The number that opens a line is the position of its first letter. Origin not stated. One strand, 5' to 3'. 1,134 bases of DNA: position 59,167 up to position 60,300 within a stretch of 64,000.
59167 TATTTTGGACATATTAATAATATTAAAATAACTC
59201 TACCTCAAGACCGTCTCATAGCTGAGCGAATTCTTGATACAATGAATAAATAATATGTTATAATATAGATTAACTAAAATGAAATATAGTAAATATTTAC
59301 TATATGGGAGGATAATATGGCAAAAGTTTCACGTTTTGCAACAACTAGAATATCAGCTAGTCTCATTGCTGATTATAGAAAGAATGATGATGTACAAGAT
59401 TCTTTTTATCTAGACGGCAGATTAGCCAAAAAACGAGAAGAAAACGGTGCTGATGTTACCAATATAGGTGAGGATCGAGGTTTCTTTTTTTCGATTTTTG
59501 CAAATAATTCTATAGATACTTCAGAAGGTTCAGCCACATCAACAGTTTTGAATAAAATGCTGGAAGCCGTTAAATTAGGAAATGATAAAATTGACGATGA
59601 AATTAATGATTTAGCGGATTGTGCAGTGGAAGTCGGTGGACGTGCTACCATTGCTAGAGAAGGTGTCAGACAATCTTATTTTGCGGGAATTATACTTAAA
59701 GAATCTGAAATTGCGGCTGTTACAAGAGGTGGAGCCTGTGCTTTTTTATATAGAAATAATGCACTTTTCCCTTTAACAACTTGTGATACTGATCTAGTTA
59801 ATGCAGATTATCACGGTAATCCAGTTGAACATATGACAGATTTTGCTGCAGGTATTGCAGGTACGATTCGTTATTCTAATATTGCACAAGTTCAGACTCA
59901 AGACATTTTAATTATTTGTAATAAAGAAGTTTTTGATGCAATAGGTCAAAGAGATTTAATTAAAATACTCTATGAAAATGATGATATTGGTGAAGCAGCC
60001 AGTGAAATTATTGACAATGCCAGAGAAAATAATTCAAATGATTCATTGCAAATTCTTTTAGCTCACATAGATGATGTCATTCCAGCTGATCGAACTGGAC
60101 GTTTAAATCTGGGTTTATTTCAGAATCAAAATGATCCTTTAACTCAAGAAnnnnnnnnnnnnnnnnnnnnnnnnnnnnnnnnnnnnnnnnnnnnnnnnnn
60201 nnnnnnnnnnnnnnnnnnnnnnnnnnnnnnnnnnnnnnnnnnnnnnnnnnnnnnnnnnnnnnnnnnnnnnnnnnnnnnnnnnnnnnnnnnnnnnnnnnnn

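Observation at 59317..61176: Transmembrane pseudo-PP2C linked to an extracellular SH3b domain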

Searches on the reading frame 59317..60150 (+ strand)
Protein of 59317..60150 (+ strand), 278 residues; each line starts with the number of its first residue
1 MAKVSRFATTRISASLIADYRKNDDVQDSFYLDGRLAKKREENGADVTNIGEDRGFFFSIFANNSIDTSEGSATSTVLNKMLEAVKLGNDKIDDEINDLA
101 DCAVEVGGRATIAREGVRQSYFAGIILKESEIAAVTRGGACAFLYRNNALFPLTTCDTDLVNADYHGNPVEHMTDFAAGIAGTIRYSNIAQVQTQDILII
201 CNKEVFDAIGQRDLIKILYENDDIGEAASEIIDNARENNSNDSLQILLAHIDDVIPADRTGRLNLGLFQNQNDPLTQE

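Call 6: find_homologous_proteins(query=window:59317-60150:+, max_evalue=0.001)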
Query window:59317-60150:+ (278 aa): 42 proteins with E <= 0.001 among 1205 candidates.
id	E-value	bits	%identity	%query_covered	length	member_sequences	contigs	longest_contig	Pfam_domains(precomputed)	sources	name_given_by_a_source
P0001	3.0e-143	494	81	100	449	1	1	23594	-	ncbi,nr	ncbi:MAG: hypothetical protein GX326_01420, partial [Clostridiaceae bacterium]|nr:hypothetical prote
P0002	7.7e-100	352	70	81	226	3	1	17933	-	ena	-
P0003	2.3e-80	288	99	49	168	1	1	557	-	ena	-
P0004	1.3e-78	282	48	100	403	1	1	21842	-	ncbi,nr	ncbi:MAG: hypothetical protein Q4P65_03915, partial [Eubacteriales bacterium]|nr:hypothetical protei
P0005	5.0e-72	261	46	100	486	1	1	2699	PF01476.27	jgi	jgi:LysM repeat protein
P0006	7.0e-70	254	46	99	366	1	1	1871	-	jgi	jgi:hypothetical protein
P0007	7.3e-68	247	45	96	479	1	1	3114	PF01476.27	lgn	-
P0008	1.8e-67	246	46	94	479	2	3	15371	PF01476.27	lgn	-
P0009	3.8e-67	245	44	95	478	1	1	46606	PF01476.27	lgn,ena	-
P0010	1.6e-66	243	44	96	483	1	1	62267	PF01476.27,PF23472.2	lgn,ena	-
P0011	1.9e-66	242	44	96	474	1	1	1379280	PF01476.27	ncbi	-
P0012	5.6e-66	241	44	94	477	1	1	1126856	PF01476.27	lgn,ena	-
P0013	6.5e-64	234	44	94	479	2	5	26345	PF01476.27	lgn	-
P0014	9.9e-63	230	43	94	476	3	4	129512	PF01476.27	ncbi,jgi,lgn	-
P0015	3.1e-62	229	45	92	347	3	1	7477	-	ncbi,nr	ncbi:MAG: hypothetical protein PHR21_06400, partial [Oscillospiraceae bacterium]|nr:hypothetical pro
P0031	1.6e-53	200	41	88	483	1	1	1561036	PF21827.2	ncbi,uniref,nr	ncbi:hypothetical protein PYS61_05630 [Amygdalobacter indicium]|uniref:LysM domain-containing protei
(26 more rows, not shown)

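Call 12: search_solved_structures(query=A2, max_evalue=10, show_alignments=5)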
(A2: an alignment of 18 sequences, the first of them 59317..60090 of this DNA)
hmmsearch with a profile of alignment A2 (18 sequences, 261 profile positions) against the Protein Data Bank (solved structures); distinct sequences matched with E-value up to 10: 0.
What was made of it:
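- A profile search of PDB sequences finds nothing (call 12).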

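Call 13: search_protein_families(library=pfam, alignment_id=A2, max_evalue=10)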
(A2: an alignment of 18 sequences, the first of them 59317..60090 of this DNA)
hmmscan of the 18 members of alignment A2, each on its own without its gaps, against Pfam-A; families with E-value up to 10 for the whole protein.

A. member 1, window:59317-60090:+ (258 aa): 0 families

B. families by the number of members that match (of 18 scanned): 10 families
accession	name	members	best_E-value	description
PF08946.15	Osmo_CC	2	0.00071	Osmosensory transporter coiled coil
PF09885.14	DUF2112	1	0.013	Uncharacterized protein conserved in archaea (DUF2112)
PF13643.11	DUF4145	1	0.023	Domain of unknown function (DUF4145)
PF21494.3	PKC_C2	1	0.066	Protein kinase C delta/epsilon/eta/theta, C2 domain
PF18196.7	Cdh1_DBD_1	1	0.084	Chromodomain helicase DNA-binding domain 1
PF15096.12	G6B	1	0.098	G6b-B extracellular V-set Ig-like domain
PF24107.1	DUF7382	1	0.11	Domain of unknown function (DUF7382)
PF22543.2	Rieske_4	1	0.13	Soluble Rieske-type ferredoxin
PF23831.1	DUF7201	1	0.15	Coiled-coil region of unknown function (DUF7201)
PF25373.1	SBNO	1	0.2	SBNO alpha/beta domain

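Call 14: search_protein_families(library=ncbifam, alignment_id=A2, max_evalue=10)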
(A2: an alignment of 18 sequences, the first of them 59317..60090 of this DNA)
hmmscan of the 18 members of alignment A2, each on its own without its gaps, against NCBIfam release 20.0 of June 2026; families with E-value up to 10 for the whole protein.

A. member 1, window:59317-60090:+ (258 aa): 1 family
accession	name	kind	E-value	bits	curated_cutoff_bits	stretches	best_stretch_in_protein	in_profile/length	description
NF033484.1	Stp1_PP2C_phos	equivalog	0.0025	17.4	230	1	189-249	171-231/232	Stp1/IreP family PP2C-type Ser/Thr phosphatase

B. families by the number of members that match (of 18 scanned): 9 families
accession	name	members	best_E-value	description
NF003633.0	PRK05270.2-2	3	0.005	UDP-glucose--hexose-1-phosphate uridylyltransferase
NF003634.0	PRK05270.2-3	2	0.002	UDP-glucose--hexose-1-phosphate uridylyltransferase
NF033484.1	Stp1_PP2C_phos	1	0.0025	Stp1/IreP family PP2C-type Ser/Thr phosphatase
TIGR03424.1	urea_degr_1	1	0.013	urea amidolyase associated protein UAAP2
NF041248.1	T6SS_IglG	1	0.028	type VI secretion system PAAR-like protein IglG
TIGR01239.1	galT_2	1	0.11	UDP-glucose--hexose-1-phosphate uridylyltransferase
TIGR03271.1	methan_mark_5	1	0.12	methanogenesis marker 5 protein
TIGR00849.1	gutA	1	0.14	glucitol/sorbitol-specific PTS transporter subunit IIA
NF009800.0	PRK13285.2-3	1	0.16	flagellar assembly protein FliW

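Call 16: find_encoding_contigs(protein=P0011, flank=8000, max_places=3)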
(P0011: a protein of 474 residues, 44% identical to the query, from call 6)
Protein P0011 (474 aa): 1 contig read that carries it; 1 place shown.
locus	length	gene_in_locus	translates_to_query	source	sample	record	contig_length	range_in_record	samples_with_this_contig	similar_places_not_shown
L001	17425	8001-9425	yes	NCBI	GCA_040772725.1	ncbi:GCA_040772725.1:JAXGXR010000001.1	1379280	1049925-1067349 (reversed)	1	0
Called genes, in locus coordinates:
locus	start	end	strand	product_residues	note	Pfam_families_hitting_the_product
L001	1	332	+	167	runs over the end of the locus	PF02542:YgbB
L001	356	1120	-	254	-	PF01128:IspD, PF12804:NTP_transf_3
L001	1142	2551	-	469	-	PF18073:Zn_ribbon_LapB, PF13481:AAA_25, PF03796:DnaB_C, PF06745:ATPase, PF23442:DUF7125, PF06745:ATPase (weak), PF05362:Lon_C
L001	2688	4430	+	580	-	PF00501:AMP-binding, PF13193:AMP-binding_C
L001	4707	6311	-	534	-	PF13540:RCC1_2, PF25390:WD40_RLD, PF00415:RCC1, PF13540:RCC1_2, PF00415:RCC1, PF13540:RCC1_2, PF13540:RCC1_2, PF25390:WD40_RLD, +4 more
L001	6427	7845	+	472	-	PF01743:PolyA_pol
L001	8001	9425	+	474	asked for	PF01476:LysM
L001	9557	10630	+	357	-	PF00266:Aminotran_5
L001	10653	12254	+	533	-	PF00389:2-Hacid_dh, PF02826:2-Hacid_dh_C, PF19304:PGDH_inter, PF01842:ACT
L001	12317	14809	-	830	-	PF10060:DUF2298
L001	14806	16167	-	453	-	PF01266:DAO (weak), PF12831:FAD_oxidored (faint), PF13450:NAD_binding_8, PF01593:Amino_oxidase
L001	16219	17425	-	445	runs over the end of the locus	PF06245:DUF1015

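Call 17: find_encoding_contigs(protein=P0031, flank=8000, max_places=3)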
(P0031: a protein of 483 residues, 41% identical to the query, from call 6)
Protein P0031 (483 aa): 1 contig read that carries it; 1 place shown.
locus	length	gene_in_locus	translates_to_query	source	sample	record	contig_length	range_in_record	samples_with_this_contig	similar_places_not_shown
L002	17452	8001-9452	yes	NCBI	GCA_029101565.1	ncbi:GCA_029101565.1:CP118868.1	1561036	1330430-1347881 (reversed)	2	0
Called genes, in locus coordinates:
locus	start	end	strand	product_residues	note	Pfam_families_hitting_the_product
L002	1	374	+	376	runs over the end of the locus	PF18975:DUF5711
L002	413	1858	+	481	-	PF00890:FAD_binding_2 (faint), PF01266:DAO (faint), PF03486:HI0933_like, PF05834:Lycopene_cycl (faint), PF13450:NAD_binding_8 (weak), PF07992:Pyr_redox_2 (faint), PF22780:HI0933_like_1st (weak)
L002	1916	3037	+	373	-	-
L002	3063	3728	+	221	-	PF00160:Pro_isomerase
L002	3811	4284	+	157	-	PF04073:tRNA_edit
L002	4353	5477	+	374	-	PF01266:DAO (weak), PF13450:NAD_binding_8, PF03275:GLF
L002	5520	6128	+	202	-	PF01965:DJ-1_PfpI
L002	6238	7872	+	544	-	PF03315:SDH_beta, PF01842:ACT (weak), PF03313:SDH_alpha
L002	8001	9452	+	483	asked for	PF21827:New_glue (weak)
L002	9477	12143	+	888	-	PF01411:tRNA-synt_2c, PF07973:tRNA_SAD, PF02272:DHHA1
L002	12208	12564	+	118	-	PF11969:DcpS_C, PF01230:HIT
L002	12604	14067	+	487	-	PF17767:NAPRTase_N, PF17956:NAPRTase_C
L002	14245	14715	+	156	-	PF00160:Pro_isomerase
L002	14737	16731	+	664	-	PF00133:tRNA-synt_1, PF01406:tRNA-synt_1e (faint), PF09334:tRNA-synt_1g, PF00133:tRNA-synt_1, PF01588:tRNA_bind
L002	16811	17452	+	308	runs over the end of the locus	PF01026:TatD_DNase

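Call 21: predict_structure(alignment_id=A2)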
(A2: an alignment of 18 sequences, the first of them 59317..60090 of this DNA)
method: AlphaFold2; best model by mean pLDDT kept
length: 258 residues; sequences in the alignment: 18
mean_pLDDT: 82.7   pTM: 0.85
mean pLDDT of the five models: 82.7, 81.1, 80.1, 78.2, 67.8
residues with pLDDT >= 90: 105; 70-90: 106; 50-70: 36; < 50: 11
segments of 3 or more residues with pLDDT < 50: 1-5, 40-43
pLDDT, mean of each block of 10 residues (from residue 1): 56 84 72 72 52 83 72 87 88 89 83 55 91 92 94 87 91 87 90 94 91 95 90 88 87 81
secondary structure, 60 per line:
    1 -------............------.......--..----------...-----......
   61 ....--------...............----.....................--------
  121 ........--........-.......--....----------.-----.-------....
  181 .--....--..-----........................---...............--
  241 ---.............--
elements in order: E8-19 E26-32 E47-49 E55-64 H73-87 H92-112 E121-128 E131-138 E140-146 E149-152 E177-181 E184-187 E197-202 H203-220 H224-238 E244-256
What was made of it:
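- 59338..60084 (+): PP2C/PPM-fold domain (residues 8-256), predicted catalytically dead. AF2 pLDDT 82.7, pTM 0.85 (call 21).
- Checked: The AF2 model of residues 1-258 has pLDDT 82.7 and pTM 0.85 (call 21).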

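Call 23: fold_search(model_id=the predicted structure, library=pdb)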
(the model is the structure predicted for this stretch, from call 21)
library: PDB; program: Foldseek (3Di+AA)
matches with E <= 10: 880; with E <= 0.001: 133
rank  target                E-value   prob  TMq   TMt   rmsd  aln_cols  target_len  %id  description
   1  2pk0_A                1.3e-08  1.00  0.59  0.61   8.3       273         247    9  Structure of the S. agalactiae serine/threonine phosphatase at 2.65 resolution (released 2007-06-12)
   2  1txo_B                4.8e-08  1.00  0.50  0.54   8.6       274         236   16  Crystal structure of the Mycobacterium tuberculosis serine/threonine phosphatase PstP/Ppp at 1.95 A. (released 2004-11-23)
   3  5d2u                  5.1e-08  1.00  0.56  0.60   7.8       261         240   13  Crystal structure of tPphA Variant - H39A (released 2016-05-04)
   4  1txo_A                5.7e-08  1.00  0.55  0.59   8.4       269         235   14  Crystal structure of the Mycobacterium tuberculosis serine/threonine phosphatase PstP/Ppp at 1.95 A. (released 2004-11-23)
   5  2pk0_C                6.4e-08  1.00  0.58  0.61   8.2       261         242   10  Structure of the S. agalactiae serine/threonine phosphatase at 2.65 resolution (released 2007-06-12)
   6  2cm1                  7.2e-08  1.00  0.58  0.64   7.7       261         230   13  Crystal structure of the catalytic domain of serine threonine protein phosphatase PstP in complex with 2 Manganese ions. (released 2007-06-12)
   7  6jkv_A                8.0e-08  1.00  0.57  0.63   7.9       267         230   10  PppA, a key regulatory component of T6SS in Pseudomonas aeruginosa (released 2019-06-26)
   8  2pk0_D                9.6e-08  1.00  0.58  0.61   8.2       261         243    9  Structure of the S. agalactiae serine/threonine phosphatase at 2.65 resolution (released 2007-06-12)
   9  2j86_A                1.2e-07  1.00  0.54  0.58   9.0       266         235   12  Structural analysis of the PP2C Family Phosphatase tPphA of Thermosynechococcus elongatus (released 2007-11-06)
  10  6jkv_B                1.3e-07  1.00  0.55  0.62   7.7       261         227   10  PppA, a key regulatory component of T6SS in Pseudomonas aeruginosa (released 2019-06-26)
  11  2y09                  2.2e-07  1.00  0.53  0.57   8.6       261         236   12  The cyanobacterial PP2C-like phosphatase tPphA requires three metals in the catalytic center for efficient catalysis (released 2011-02-09)
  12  4n0g_A                2.3e-07  1.00  0.56  0.54  10.0       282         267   11  Crystal Structure of PYL13-PP2CA complex (released 2013-11-13)
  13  2j86_B                2.7e-07  1.00  0.51  0.55   9.3       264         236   11  Structural analysis of the PP2C Family Phosphatase tPphA of Thermosynechococcus elongatus (released 2007-11-06)
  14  2xzv                  2.9e-07  1.00  0.53  0.57   7.7       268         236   12  The cyanobacterial PP2C-like phosphatase tPphA requires three metals in the catalytic center for efficient catalysis (released 2011-02-09)
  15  2p8e_A                2.9e-07  1.00  0.49  0.46  13.0       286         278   12  Crystal structure of the serine/threonine phosphatase domain of human PPM1B (released 2007-04-03)
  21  5mqh                  5.1e-07  1.00  0.50  0.56   6.6       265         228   13  Structure of the Phosphatase Domain of the Cell Fate Determinant SpoIIE from Bacillus subtilis in a crystal form without (released 2017-05-31)
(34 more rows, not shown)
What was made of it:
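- On PPM/PP2C phosphatase superfamily (Pfam PP2C clan: PF00481, PF13672, PF07228): The top 50 Foldseek PDB hits are all PP2C, probability 1.00, TM 0.5-0.6 (call 23).
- Closest known: PstP. Same: The PP2C fold is among the best structural matches (ranks 2, 4 and 6, call 23).
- Closest known: SpoIIE / RsbU / RsbP partner-switching PP2C phosphatases. Same: They share the PP2C fold (SpoIIE 5mqh is rank 21, call 23).
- Checked: Its 50 best PDB matches by Foldseek are all PP2C/PPM phosphatases, with E down to 1.3e-8, probability 1.00 and TM 0.5-0.6 (call 23).
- Fold: AF2 pLDDT 82.7 (call 21); the 50 best PDB matches are all PP2C (call 23). Foldseek gives probability 1.00 for 50 of 50 PP2C hits (call 23).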

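Call 24: search_protein_representatives(alignment_id=A2)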
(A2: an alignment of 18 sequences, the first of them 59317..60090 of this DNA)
Query: 18 sequences, 261 profile positions. Proteins with E-value up to 0.001 (for the whole library): 194; up to 1e-10: 130; up to 1e-30: 95. The best 150 are listed.
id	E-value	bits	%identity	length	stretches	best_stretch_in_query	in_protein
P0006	2.9e-132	456.1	-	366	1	1-261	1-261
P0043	5.7e-130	448.6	-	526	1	1-260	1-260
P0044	1.6e-128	443.8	-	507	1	1-259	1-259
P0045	2.6e-126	436.6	-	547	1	1-260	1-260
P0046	6.2e-125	432.1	-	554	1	7-259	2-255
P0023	2.1e-124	430.3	-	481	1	7-260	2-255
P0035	2.0e-120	417.3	-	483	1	9-259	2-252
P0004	1.7e-116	404.4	-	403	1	1-259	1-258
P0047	1.0e-115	401.8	-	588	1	1-260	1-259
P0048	5.6e-114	396.1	-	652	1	1-260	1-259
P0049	2.8e-113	393.8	-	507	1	7-260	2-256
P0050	6.6e-113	392.6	-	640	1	7-260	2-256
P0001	2.0e-111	387.8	-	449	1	1-259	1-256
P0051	2.4e-108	377.7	-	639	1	7-259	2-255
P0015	3.7e-108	377.1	-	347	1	7-259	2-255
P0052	1.1e-107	375.6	-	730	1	1-260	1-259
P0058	7.6e-105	366.2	-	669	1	1-260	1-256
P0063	4.1e-102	357.2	-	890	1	1-260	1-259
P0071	2.3e-97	341.7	-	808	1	7-260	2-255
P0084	1.3e-89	316.3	-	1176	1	7-260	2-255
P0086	1.4e-88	312.9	-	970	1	7-258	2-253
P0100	2.9e-84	298.7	-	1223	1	7-259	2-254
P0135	1.4e-17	80.2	-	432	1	8-258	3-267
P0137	1.3e-16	77.0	-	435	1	26-254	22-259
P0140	4.4e-16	75.3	-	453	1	12-256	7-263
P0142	1.9e-15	73.1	-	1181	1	48-249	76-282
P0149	3.0e-13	65.9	-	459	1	23-259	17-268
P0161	1.3e-11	60.6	-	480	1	25-259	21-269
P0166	1.9e-10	56.8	-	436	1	23-255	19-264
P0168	1.0e-09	54.4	-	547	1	22-256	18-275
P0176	1.3e-08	50.7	-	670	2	126-260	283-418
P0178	2.6e-08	49.8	-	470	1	26-255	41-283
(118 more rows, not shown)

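Call 25: search_protein_families(library=pfam, proteins=[P0135, P0137, P0140, P0142, P0149, P0168, P0176, P0161], max_evalue=0.01)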
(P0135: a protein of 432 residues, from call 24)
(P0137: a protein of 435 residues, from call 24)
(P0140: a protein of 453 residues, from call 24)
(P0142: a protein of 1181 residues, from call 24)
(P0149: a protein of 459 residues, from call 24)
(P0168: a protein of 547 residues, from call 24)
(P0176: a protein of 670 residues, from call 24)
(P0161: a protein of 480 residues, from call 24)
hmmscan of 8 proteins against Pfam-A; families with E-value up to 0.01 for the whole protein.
P0135 (432 aa): 6 families
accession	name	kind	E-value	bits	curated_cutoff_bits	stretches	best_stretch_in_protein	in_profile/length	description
PF01476.26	LysM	-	9.8e-09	35.5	20.9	1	386-432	1-43/43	LysM domain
PF13672.11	PP2C_2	-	8.2e-06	25.9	24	1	49-224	21-181/209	Protein phosphatase 2C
PF00481.26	PP2C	-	0.0001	22.5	20.3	1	45-163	27-141/255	Protein phosphatase 2C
PF06682.17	SARAF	-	0.0032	17.6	30.8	1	285-387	137-238/333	SOCE-associated regulatory factor of calcium homoeostasis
PF07228.17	SpoIIE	-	0.0057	17.1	25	0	203-263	118-191/192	Stage II sporulation protein E (SpoIIE)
PF23457.1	LysM2_NFP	-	0.0058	17.1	36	0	385-432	7-54/56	NFP LysM2 domain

P0137 (435 aa): 4 families
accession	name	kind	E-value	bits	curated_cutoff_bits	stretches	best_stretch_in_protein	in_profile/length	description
PF01476.26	LysM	-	7.8e-14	51.8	20.9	1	386-432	1-43/43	LysM domain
PF23457.1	LysM2_NFP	-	6.4e-07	29.8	36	1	385-432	7-54/56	NFP LysM2 domain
PF23472.1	LysM2_CERK1_LYK3_4_5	-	0.00081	19.7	27.4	1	385-432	7-54/56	LYK3/4/5 LysM2 domain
PF23473.1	LysM3_LYK4_5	-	0.0038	17.7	29.3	1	385-423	4-38/48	LYK4/5 LysM3 domain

P0140 (453 aa): 5 families
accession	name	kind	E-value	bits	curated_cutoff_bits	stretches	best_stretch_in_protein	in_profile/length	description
PF01476.26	LysM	-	1.7e-09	37.9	20.9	1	397-443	1-43/43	LysM domain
PF13672.11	PP2C_2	-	7.3e-07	29.4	24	1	44-222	17-181/209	Protein phosphatase 2C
PF00481.26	PP2C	-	8.4e-06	26.1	20.3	1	26-157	14-138/255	Protein phosphatase 2C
PF23457.1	LysM2_NFP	-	4.7e-05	23.8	36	1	395-443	6-54/56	NFP LysM2 domain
PF07228.17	SpoIIE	-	0.00016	22.1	25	1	199-261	117-191/192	Stage II sporulation protein E (SpoIIE)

P0142 (1181 aa): 1 family
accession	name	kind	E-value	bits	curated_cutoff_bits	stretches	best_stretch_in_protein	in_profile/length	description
PF05489.18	Phage_tail_X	-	0.0053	16.8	22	0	1071-1125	4-57/60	Phage Tail Protein X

P0149 (459 aa): 3 families
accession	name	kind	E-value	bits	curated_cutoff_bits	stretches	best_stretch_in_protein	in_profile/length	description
PF01476.26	LysM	-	3.1e-13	49.9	20.9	1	413-459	1-43/43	LysM domain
PF23457.1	LysM2_NFP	-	0.00023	21.6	36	1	412-459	7-54/56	NFP LysM2 domain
PF23472.1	LysM2_CERK1_LYK3_4_5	-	0.0093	16.3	27.4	0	412-459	7-54/56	LYK3/4/5 LysM2 domain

P0168 (547 aa): 4 families
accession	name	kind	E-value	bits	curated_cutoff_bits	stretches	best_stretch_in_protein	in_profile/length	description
PF07228.17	SpoIIE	-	2.6e-05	24.7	25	1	212-273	118-191/192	Stage II sporulation protein E (SpoIIE)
PF13672.11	PP2C_2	-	3.1e-05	24.1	24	1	73-235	46-182/209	Protein phosphatase 2C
PF00481.26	PP2C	-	0.00027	21.1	20.3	0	218-266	202-255/255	Protein phosphatase 2C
PF06679.17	DUF1180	-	0.0014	19.6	27.7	1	326-379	103-157/167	Membrane protein FAM174-like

P0176 (670 aa): 1 family
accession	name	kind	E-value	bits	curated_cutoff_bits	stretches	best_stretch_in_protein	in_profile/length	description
PF01476.26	LysM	-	1.1e-06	28.9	20.9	1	607-654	1-43/43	LysM domain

P0161 (480 aa): 7 families
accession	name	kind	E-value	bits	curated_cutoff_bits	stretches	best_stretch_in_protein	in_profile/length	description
PF01476.26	LysM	-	1.7e-15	57.1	20.9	2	431-477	1-43/43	LysM domain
PF23472.1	LysM2_CERK1_LYK3_4_5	-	3.8e-07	30.4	27.4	0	431-477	8-54/56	LYK3/4/5 LysM2 domain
PF23457.1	LysM2_NFP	-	7.6e-07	29.6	36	0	429-477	6-54/56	NFP LysM2 domain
PF00481.26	PP2C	-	8.9e-06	26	20.3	1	46-161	29-140/255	Protein phosphatase 2C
PF07228.17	SpoIIE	-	3.9e-05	24.1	25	1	173-264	88-191/192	Stage II sporulation protein E (SpoIIE)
PF23473.1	LysM3_LYK4_5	-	0.00017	22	29.3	1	345-380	3-35/48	LYK4/5 LysM3 domain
PF13672.11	PP2C_2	-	0.0034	17.4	24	1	122-224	94-181/209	Protein phosphatase 2C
